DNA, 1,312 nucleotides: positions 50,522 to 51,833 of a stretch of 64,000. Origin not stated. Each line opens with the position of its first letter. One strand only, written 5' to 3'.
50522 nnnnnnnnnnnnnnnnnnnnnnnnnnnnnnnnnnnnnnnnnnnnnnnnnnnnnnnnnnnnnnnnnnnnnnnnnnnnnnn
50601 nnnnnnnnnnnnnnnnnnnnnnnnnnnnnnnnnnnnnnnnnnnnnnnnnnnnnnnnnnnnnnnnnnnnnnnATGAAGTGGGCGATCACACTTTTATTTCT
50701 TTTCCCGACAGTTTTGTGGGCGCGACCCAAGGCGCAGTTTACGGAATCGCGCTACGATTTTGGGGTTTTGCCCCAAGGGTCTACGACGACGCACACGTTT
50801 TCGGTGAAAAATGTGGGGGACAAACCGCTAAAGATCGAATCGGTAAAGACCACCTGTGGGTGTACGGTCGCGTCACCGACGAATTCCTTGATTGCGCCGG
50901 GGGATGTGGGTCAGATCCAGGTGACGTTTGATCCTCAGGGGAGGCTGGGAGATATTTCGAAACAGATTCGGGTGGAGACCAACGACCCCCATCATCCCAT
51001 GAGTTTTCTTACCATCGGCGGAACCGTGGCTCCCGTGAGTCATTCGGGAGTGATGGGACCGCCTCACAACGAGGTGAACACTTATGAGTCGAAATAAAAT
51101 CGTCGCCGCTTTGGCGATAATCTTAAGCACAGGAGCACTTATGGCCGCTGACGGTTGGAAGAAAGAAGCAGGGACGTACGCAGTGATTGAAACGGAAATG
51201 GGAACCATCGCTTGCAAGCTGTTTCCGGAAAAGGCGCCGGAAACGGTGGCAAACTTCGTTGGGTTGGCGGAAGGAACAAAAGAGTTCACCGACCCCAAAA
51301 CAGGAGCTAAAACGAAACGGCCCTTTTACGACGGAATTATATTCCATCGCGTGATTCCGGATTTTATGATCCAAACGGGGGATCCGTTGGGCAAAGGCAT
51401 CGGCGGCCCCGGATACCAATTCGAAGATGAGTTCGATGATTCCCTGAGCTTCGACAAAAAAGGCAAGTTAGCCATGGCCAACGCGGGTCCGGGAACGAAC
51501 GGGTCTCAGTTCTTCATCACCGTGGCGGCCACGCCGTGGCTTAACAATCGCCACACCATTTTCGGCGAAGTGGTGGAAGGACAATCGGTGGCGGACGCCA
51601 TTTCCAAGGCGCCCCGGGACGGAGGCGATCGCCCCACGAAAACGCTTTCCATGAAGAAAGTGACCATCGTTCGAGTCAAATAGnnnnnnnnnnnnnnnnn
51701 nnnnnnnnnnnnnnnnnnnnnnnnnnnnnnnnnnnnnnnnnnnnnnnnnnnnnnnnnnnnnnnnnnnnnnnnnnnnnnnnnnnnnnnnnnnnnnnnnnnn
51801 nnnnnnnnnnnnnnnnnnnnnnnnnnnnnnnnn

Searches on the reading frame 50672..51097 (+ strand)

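Call 21: search_protein_families(library=pfam, proteins=[window:50672-51097:+], max_evalue=0.01)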
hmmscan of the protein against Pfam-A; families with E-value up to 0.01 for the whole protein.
window:50672-51097:+ (141 aa): 5 families
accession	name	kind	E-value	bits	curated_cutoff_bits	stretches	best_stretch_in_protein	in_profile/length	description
PF07610.17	DUF1573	-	4.1e-28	97.7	26.1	1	22-119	2-98/98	Protein of unknown function (DUF1573)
PF22544.2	HYDIN_VesB_CFA65-like_Ig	-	4.9e-25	88.1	25.5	1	19-117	1-99/100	HYDIN/CFA65/VesB-like, Ig-like domain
PF15780.11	ASH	-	6.4e-05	23.5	27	1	28-109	14-96/98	Abnormal spindle-like microcephaly-assoc'd, ASPM-SPD-2-Hydin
PF22067.2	Cep192_D3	-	0.00055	20.4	27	1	34-91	14-72/99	Cep192 domain 3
PF22073.2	Cep192_D4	-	0.008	16.8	35.5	0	23-104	6-95/112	Cep192 domain 4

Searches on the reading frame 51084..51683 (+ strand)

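Call 21: search_protein_families(library=pfam, proteins=[window:51084-51683:+], max_evalue=0.01)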
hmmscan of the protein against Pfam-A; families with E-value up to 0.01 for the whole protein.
window:51084-51683:+ (199 aa): 1 family
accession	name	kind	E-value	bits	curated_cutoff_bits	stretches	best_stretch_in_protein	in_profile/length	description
PF00160.26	Pro_isomerase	-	6.5e-47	160.2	21.7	1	33-194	2-158/159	Cyclophilin type peptidyl-prolyl cis-trans isomerase/CLD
